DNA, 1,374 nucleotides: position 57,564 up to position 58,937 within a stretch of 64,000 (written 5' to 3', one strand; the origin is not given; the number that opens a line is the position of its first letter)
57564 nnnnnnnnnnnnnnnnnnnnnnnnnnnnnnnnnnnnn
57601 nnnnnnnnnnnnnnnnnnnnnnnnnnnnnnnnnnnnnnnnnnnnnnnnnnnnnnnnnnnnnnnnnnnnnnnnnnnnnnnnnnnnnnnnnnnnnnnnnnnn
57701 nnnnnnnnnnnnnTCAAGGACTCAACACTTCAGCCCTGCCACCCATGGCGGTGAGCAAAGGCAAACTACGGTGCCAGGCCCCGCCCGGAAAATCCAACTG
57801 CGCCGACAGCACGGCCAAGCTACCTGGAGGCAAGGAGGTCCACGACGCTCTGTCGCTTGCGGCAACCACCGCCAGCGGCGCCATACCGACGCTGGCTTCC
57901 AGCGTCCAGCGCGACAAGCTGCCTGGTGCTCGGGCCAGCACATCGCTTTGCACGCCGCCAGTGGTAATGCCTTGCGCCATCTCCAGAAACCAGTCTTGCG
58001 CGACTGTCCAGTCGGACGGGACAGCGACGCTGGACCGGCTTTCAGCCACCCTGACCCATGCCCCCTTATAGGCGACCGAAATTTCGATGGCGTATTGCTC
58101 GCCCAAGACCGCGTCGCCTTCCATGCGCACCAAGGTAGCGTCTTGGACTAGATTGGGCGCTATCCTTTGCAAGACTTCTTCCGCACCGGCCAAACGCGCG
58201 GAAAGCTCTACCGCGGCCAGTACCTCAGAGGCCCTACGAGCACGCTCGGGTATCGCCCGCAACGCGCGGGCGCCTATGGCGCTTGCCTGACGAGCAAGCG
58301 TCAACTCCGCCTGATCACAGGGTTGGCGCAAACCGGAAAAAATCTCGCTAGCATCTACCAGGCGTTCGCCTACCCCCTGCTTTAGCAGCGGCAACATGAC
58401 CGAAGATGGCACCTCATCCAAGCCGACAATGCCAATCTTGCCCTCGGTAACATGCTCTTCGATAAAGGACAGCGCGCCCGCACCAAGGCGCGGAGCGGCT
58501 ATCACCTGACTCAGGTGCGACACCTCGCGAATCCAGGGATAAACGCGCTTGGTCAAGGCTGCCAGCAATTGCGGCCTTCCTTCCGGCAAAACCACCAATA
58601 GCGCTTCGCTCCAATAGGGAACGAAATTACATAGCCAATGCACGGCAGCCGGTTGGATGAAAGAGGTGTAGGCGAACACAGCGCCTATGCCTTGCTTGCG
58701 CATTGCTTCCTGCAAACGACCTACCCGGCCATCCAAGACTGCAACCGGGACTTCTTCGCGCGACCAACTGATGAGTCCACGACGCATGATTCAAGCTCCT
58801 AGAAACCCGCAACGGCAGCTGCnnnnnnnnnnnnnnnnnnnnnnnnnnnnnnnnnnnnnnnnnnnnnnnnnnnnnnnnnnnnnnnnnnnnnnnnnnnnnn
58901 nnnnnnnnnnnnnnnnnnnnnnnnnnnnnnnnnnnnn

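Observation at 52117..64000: Candidate undescribed catabolic pathway: hydantoinase A/B + paired M24-fold proteins + MmgE/PrpD + amidohydrolase + LysR + three Bug binding proteins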

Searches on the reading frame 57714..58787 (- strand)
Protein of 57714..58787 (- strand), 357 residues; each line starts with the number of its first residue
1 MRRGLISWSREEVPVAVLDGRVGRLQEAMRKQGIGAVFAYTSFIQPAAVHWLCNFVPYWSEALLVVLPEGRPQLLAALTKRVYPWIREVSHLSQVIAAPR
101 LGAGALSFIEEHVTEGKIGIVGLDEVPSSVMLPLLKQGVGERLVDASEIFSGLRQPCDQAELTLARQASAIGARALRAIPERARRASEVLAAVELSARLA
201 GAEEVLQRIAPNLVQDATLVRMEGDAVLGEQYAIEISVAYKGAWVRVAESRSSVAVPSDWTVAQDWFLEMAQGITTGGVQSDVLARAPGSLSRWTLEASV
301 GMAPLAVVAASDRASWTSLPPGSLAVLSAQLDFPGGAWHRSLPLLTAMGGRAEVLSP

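Call 3: search_protein_families(library=pfam, proteins=[window:57714-58787:-])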
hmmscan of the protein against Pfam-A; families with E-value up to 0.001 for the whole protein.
window:57714-58787:- (357 aa): 1 family
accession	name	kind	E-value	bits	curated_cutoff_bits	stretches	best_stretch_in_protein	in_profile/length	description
PF01321.24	Creatinase_N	-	1.9e-06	28.9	22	1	21-154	1-126/128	Creatinase/Prolidase N-terminal domain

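Call 4: search_protein_families(library=ncbifam, proteins=[window:57714-58787:-])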
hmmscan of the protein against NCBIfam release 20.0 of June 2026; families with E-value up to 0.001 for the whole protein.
window:57714-58787:- (357 aa): 0 families

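Call 10: find_homologous_proteins(query=window:57714-58787:-)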
Query window:57714-58787:- (357 aa): 723 proteins with E <= 0.001 among 8000 candidates; the best 120 are listed.
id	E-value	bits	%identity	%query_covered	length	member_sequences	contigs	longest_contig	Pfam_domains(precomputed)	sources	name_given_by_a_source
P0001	4.3e-224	761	100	100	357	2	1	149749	PF01321.25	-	-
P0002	8.7e-139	480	64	100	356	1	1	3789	PF01321.25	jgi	jgi:hypothetical protein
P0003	2.3e-134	466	63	100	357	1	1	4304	PF01321.25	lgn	-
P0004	1.0e-117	411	59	99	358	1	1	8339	PF01321.25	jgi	jgi:hypothetical protein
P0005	2.8e-114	400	58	100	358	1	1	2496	PF01321.25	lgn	-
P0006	7.5e-113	395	57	98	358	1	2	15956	PF01321.25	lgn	-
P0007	1.4e-112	394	56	100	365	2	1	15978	PF01321.25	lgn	-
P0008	2.6e-112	393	55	100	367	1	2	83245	PF01321.25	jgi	jgi:Xaa-Pro aminopeptidase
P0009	1.3e-111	391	57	97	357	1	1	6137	PF01321.25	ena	-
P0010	1.3e-110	388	57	98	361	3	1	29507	PF01321.25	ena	-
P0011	1.5e-110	388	55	99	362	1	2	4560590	PF01321.25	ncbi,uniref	ncbi:aminopeptidase P family N-terminal domain-containing protein [Paraburkholderia caffeinilytica]|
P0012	2.2e-110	387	55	98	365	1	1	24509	PF01321.25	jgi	jgi:hypothetical protein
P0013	2.4e-109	384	56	97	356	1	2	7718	PF01321.25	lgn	-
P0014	8.8e-109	382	56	100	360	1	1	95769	PF01321.25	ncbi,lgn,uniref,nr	ncbi:aminopeptidase P family N-terminal domain-containing protein [Paraburkholderia sp. MPAMCS5]|uni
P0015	1.1e-108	381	56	100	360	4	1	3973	PF01321.25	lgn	-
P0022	1.1e-106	375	55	98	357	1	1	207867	PF01321.25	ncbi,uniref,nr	ncbi:aminopeptidase P family N-terminal domain-containing protein [Ramlibacter sp. AW1]|uniref:Amino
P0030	4.5e-106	373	52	96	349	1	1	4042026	PF01321.25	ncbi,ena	-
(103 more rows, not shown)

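Call 11: find_encoding_contigs(protein=P0001, flank=10000, max_places=3)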
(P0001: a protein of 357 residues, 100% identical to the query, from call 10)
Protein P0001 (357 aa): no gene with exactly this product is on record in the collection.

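Call 12: find_encoding_contigs(protein=P0011, flank=10000, max_places=3)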
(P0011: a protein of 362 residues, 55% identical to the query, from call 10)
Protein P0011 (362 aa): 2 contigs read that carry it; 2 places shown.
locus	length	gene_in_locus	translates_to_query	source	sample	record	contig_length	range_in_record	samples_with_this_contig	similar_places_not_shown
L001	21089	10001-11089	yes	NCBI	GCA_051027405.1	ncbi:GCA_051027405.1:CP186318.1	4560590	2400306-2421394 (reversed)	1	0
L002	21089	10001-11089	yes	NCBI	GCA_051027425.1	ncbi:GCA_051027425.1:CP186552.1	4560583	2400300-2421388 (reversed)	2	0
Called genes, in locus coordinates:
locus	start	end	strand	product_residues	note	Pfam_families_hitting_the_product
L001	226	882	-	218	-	PF00378:ECH_1, PF16113:ECH_2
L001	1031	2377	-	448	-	PF00083:Sugar_tr, PF07690:MFS_1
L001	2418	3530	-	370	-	PF02668:TauD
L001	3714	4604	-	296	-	PF00126:HTH_1, PF03466:LysR_substrate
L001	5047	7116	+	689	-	PF05378:Hydant_A_N, PF01968:Hydantoinase_A, PF19278:Hydant_A_C (weak)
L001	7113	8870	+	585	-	PF02538:Hydantoinase_B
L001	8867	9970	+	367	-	PF01321:Creatinase_N (weak), PF00557:Peptidase_M24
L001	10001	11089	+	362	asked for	PF01321:Creatinase_N (weak)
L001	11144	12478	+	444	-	PF03972:MmgE_PrpD_N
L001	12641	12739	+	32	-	-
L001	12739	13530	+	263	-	PF00106:adh_short, PF08659:KR, PF13561:adh_short_C2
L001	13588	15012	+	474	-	PF00171:Aldedh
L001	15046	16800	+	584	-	PF02776:TPP_enzyme_N, PF00205:TPP_enzyme_M, PF02775:TPP_enzyme_C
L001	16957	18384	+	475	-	PF00171:Aldedh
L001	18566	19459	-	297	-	PF00126:HTH_1, PF03466:LysR_substrate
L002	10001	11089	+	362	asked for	PF01321:Creatinase_N (weak)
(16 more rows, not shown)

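Call 14: find_encoding_contigs(protein=P0022, flank=10000, max_places=2)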
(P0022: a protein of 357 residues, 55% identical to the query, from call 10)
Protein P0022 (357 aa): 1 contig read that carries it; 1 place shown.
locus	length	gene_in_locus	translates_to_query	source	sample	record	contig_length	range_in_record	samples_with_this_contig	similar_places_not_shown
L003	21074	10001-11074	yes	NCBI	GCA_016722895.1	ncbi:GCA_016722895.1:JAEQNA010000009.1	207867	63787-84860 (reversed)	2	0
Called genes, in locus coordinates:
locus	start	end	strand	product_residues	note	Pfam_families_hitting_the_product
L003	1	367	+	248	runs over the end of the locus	PF03737:RraA-like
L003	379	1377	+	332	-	PF03401:TctC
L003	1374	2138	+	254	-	PF00596:Aldolase_II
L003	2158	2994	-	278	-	PF09339:HTH_IclR, PF12802:MarR_2 (faint), PF01614:IclR_C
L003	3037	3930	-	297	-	PF00126:HTH_1, PF03466:LysR_substrate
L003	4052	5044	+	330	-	PF03401:TctC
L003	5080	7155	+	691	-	PF05378:Hydant_A_N, PF01968:Hydantoinase_A, PF19278:Hydant_A_C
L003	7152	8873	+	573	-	PF02538:Hydantoinase_B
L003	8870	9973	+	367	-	PF00557:Peptidase_M24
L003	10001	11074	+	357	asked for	PF01321:Creatinase_N (weak)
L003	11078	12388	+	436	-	PF03972:MmgE_PrpD_N, PF19305:MmgE_PrpD_C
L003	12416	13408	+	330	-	PF04909:Amidohydro_2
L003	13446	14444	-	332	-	PF03401:TctC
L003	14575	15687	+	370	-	PF21088:MS_channel_1st, PF00924:MS_channel_2nd, PF21082:MS_channel_3rd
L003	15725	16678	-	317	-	PF09084:NMT1, PF13379:NMT1_2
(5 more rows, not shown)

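Call 16: find_encoding_contigs(protein=P0030, flank=10000, max_places=2)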
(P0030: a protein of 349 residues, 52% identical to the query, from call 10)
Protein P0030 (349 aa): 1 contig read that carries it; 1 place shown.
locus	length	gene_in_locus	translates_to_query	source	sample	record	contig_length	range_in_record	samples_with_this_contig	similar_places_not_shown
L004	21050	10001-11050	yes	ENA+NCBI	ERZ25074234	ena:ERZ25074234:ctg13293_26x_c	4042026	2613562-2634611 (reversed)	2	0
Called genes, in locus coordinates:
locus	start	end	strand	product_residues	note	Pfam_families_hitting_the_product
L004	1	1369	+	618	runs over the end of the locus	PF02538:Hydantoinase_B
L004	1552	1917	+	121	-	PF01047:MarR, PF12802:MarR_2, PF13412:HTH_24 (weak)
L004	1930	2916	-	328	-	PF03401:TctC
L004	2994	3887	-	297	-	PF00126:HTH_1, PF03466:LysR_substrate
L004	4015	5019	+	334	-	PF03401:TctC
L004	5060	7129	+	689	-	PF05378:Hydant_A_N, PF01968:Hydantoinase_A, PF19278:Hydant_A_C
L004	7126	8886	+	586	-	PF02538:Hydantoinase_B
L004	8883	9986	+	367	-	PF00557:Peptidase_M24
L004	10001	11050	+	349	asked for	PF01321:Creatinase_N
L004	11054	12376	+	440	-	PF03972:MmgE_PrpD_N, PF19305:MmgE_PrpD_C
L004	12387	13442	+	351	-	PF04909:Amidohydro_2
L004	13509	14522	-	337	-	PF03401:TctC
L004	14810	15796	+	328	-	PF03401:TctC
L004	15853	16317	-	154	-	PF01814:Hemerythrin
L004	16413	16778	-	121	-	PF00072:Response_reg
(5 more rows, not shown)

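Call 18: search_solved_structures(query=window:57714-58787:-, max_evalue=1, show_alignments=1)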
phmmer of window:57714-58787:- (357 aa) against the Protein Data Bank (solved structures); distinct sequences matched with E-value up to 1: 0.

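Call 25: find_related_loci(query=A1, collection=genome_contigs, flank=10000)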
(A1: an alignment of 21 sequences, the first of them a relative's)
Query A1 (357 aa) in genome_contigs; peptide patterns used: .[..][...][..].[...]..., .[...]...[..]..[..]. (x = any residue, [..] = any of these).
173 stretches matched a pattern; 163 encode a relative of the query (tblastn E <= 1e-3); the best 80 are kept; 80 distinct loci.
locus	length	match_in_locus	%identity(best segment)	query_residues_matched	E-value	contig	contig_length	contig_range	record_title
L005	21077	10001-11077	55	1-355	3e-116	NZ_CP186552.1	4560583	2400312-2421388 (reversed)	Paraburkholderia caffeinilytica strain wqa52 chromosome 1, complete sequence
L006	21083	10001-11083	55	1-354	4e-112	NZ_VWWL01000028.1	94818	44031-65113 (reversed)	Burkholderia sp. Ax-1724 NODE_27_length_94818_cov_51.603267/0, whole genome shotgun sequence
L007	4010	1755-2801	53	1-349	2e-110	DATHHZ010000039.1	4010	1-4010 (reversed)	MAG TPA_asm: Burkholderiales bacterium isolate SMAG_U12513 k141_52585, whole genome shotgun sequence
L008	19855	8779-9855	56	1-356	1e-107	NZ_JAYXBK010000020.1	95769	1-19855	Paraburkholderia sp. MPAMCS5 contig20, whole genome shotgun sequence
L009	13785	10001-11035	54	1-344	5e-107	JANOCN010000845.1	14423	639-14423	MAG: Betaproteobacteria bacterium isolate VAR_17_metabat_379 VAR_17_k141_1242852, whole genome shotgun sequence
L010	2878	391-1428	53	1-351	3e-110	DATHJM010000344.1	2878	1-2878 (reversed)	MAG TPA_asm: Burkholderiales bacterium isolate SMAG_U12552 k141_125359, whole genome shotgun sequence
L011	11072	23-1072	52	1-349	9e-106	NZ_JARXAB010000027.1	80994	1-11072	MAG: Ramlibacter sp. isolate B02.bin.21 k141_490918, whole genome shotgun sequence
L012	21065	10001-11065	51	1-353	4e-105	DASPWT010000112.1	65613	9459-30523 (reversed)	MAG TPA_asm: Burkholderiales bacterium isolate SMAG_U11548 k141_26680, whole genome shotgun sequence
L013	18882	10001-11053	52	1-349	7e-105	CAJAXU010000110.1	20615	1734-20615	MAG: uncultured beta proteobacterium isolate Loc090519-6m_bin-0982 genome assembly, contig: bin-0982:110/741, whole geno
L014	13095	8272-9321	51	1-349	1e-104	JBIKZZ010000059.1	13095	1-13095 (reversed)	MAG: Rhodoferax sp. isolate ME2016-05-06_3300042878_group7_bin183 Rohwer_bin2250_scaffold_2107_c1, whole genome shotgun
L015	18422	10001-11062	51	1-353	4e-103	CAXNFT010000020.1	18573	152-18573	MAG: Rhodoferax sp. isolate MH-09jul19-342 genome assembly, contig: MH-09jul19-C6589, whole genome shotgun sequence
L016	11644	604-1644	49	1-353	5e-103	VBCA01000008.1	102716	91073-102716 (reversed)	MAG: Betaproteobacteria bacterium isolate BP_5 14_0919_02_20cm_scaffold_23, whole genome shotgun sequence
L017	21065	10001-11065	50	1-355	2e-102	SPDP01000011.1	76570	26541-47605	Alcaligenaceae bacterium SAGV5 NODE_11_length_76570_cov_18.7277_pilon_pilon, whole genome shotgun sequence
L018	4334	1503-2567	49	1-353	4e-102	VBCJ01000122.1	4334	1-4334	MAG: Betaproteobacteria bacterium isolate BP_14 14_0903_05_40cm_scaffold_19941, whole genome shotgun sequence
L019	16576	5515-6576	52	1-355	1e-101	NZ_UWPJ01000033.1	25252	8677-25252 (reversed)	Pigmentiphaga humi isolate dnA1, whole genome shotgun sequence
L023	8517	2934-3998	49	1-353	1e-99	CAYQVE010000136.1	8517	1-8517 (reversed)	MAG TPA_asm: uncultured Enterobacteriaceae bacterium isolate binchicken_co185_11 genome assembly, contig: NODE_15176_len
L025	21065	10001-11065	51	1-355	3e-99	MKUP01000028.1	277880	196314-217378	MAG: Burkholderiales bacterium 67-32 SCNpilot_cont_300_bf_scaffold_60, whole genome shotgun sequence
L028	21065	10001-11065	50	1-355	9e-96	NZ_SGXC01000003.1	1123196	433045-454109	Pigmentiphaga kullae strain K24 Ga0310531_13, whole genome shotgun sequence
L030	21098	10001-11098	49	1-350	2e-93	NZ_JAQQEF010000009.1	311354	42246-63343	Paraburkholderia fungorum strain RL18-106-BIC-A 9, whole genome shotgun sequence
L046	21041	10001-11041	45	1-339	7e-83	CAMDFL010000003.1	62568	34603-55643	MAG: Bordetella parapertussis isolate MoH-02may19-183 genome assembly, contig: MoH-02may19-C378, whole genome shotgun se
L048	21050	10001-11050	43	1-344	4e-79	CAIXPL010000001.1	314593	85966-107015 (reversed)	MAG: uncultured proteobacterium isolate C24_bin-1825 genome assembly, contig: bin-1825:01/38, whole genome shotgun seque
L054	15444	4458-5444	39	1-350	2e-67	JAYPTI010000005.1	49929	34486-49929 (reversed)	MAG: Alphaproteobacteria bacterium isolate 139590_S191_metabat_bins_2.tsv.065 NODE_584_length_49929_cov_5.817841, whole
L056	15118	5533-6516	38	1-349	1e-67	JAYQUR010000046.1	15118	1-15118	MAG: Alphaproteobacteria bacterium isolate SD9011_COM_metabat_bins_2.tsv.064_sub NODE_2032_length_15118_cov_5.441280, wh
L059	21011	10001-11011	42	1-345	3e-66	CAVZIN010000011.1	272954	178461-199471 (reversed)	MAG: uncultured Alphaproteobacteria bacterium isolate MFD02416.bin.1.340 genome assembly, contig: contig_72240, whole ge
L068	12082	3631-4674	36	1-345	5e-61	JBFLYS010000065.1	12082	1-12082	MAG: Pseudomonadota bacterium isolate MAG091 MAG091_65, whole genome shotgun sequence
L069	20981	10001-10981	36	1-349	1e-60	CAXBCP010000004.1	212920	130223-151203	MAG TPA_asm: uncultured Rhodospirillaceae bacterium isolate ERR2762135_concoct_49 genome assembly, contig: ERZ3421838.12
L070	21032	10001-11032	37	1-344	1e-59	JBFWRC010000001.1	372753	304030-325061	MAG: Beijerinckiaceae bacterium isolate CA_2019_TPBF_198 NODE_232_length_372753_cov_5.903053_TPBF, whole genome shotgun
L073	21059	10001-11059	36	1-350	2e-58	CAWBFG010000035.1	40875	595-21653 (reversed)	MAG: uncultured Alphaproteobacteria bacterium isolate MFD04850.bin.2.48 genome assembly, contig: contig_61564, whole gen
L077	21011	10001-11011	35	1-352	5e-58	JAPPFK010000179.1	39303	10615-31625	MAG: Rhodospirillales bacterium isolate RHO1_bin_29 NODE_2011_length_39303_cov_6.688545, whole genome shotgun sequence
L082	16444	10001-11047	37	1-343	2e-57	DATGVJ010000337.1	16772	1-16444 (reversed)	MAG TPA_asm: Xanthobacteraceae bacterium isolate SMAG_U10553 k141_1747673, whole genome shotgun sequence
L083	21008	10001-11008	35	1-351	1e-57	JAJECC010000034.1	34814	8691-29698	MAG: Rhodospirillales bacterium isolate jk18x9bins.84 k141_70046, whole genome shotgun sequence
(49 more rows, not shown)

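Call 30: search_protein_families(library=pfam, proteins=[L008:310-1344:+, L077:945-2915:+, L023:3861-6038:-, L077:11577-12977:-, L083:3015-4031:+, L017:12114-14426:-, L077:11077-11643:-, L008:11301-12680:+, L028:7623-8702:-, L054:6821-7930:+], max_evalue=0.00001)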
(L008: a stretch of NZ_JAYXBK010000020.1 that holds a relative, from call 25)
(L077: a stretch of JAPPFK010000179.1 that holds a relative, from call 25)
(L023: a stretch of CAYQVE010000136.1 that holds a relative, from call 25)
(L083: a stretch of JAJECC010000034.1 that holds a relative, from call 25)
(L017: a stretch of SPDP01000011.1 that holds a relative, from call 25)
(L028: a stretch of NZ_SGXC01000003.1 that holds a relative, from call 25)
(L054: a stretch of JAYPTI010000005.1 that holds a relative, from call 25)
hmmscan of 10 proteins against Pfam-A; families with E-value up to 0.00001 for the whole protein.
L008:310-1344:+ (344 aa): 1 family
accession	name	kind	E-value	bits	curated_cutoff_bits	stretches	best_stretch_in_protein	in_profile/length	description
PF04909.20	Amidohydro_2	-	4.3e-35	122.3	26.4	1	17-340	2-289/289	Amidohydrolase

L077:945-2915:+ (656 aa): 1 family
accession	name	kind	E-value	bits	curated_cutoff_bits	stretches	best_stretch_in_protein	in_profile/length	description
PF06808.19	DctM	-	1.7e-85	287.8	23.8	1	136-569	3-407/413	Tripartite ATP-independent periplasmic transporter, DctM component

L023:3861-6038:- (725 aa): 6 families
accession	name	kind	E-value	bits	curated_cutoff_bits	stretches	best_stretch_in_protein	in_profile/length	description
PF17757.6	UvrB_inter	-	1.7e-29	102.2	22.9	1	164-254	1-91/91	UvrB interaction domain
PF00271.37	Helicase_C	-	1e-21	77.7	23.5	1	439-549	5-109/110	Helicase conserved C-terminal domain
PF12344.14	UvrB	-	5.5e-19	68.2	27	1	556-598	1-43/43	Ultra-violet resistance protein B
PF04851.21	ResIII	-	3.4e-10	40.5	22.5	1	21-124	7-114/164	Type III restriction enzyme, res subunit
PF02151.25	UVR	-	1.4e-07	31.4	21.5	1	633-666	2-35/36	UvrB/uvrC motif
PF00270.35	DEAD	-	5.5e-07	29.9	26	0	22-90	4-73/167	DEAD/DEAH box helicase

L077:11577-12977:- (466 aa): 2 families
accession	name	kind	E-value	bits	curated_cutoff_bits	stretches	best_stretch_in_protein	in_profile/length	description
PF00848.25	Ring_hydroxyl_A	-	2.8e-13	50.7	24.9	1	210-389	11-176/208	Ring hydroxylating alpha subunit (catalytic domain)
PF00355.32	Rieske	-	3.4e-13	49.7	20.3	1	59-137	2-78/88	Rieske [2Fe-2S] domain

L083:3015-4031:+ (338 aa): 2 families
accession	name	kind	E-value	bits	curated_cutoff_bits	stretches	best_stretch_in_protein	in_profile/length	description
PF16868.10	NMT1_3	-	2.1e-21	77.2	27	1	34-321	2-289/289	NMT1-like family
PF12974.12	Phosphonate-bd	-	3.5e-06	27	27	0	36-142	6-109/242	ABC transporter, phosphonate, periplasmic substrate-binding protein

L017:12114-14426:- (770 aa): 0 families

L077:11077-11643:- (188 aa): 2 families
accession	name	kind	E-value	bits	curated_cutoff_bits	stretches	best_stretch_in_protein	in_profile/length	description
PF00866.24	Ring_hydroxyl_B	-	4.3e-35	121.3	27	1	37-179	1-142/144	Ring hydroxylating beta subunit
PF13577.12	SnoaL_4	-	5.3e-11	43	24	1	28-169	6-124/126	SnoaL-like domain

L008:11301-12680:+ (459 aa): 3 families
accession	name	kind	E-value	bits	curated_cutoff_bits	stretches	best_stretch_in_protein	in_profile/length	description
PF07690.21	MFS_1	-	2.2e-49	168.7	33.4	2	41-408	2-343/347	Major Facilitator Superfamily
PF00083.30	Sugar_tr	-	4e-18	66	22.3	1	37-447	4-437/452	Sugar (and other) transporter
PF12832.13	MFS_1_like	-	5.5e-06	26.1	25.2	0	278-420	221-363/373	MFS_1 like family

L028:7623-8702:- (359 aa): 2 families
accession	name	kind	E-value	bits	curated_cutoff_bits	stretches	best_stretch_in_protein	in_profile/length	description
PF03466.25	LysR_substrate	-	8.5e-23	81.3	28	1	89-300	4-206/209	LysR substrate binding domain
PF00126.33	HTH_1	-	7.5e-20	71.1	26.6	1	3-62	1-60/60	Bacterial regulatory helix-turn-helix protein, lysR family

L054:6821-7930:+ (369 aa): 1 family
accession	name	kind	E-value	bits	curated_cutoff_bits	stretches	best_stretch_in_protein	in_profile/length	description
PF04909.20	Amidohydro_2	-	4.5e-20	73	26.4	1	30-354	1-286/289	Amidohydrolase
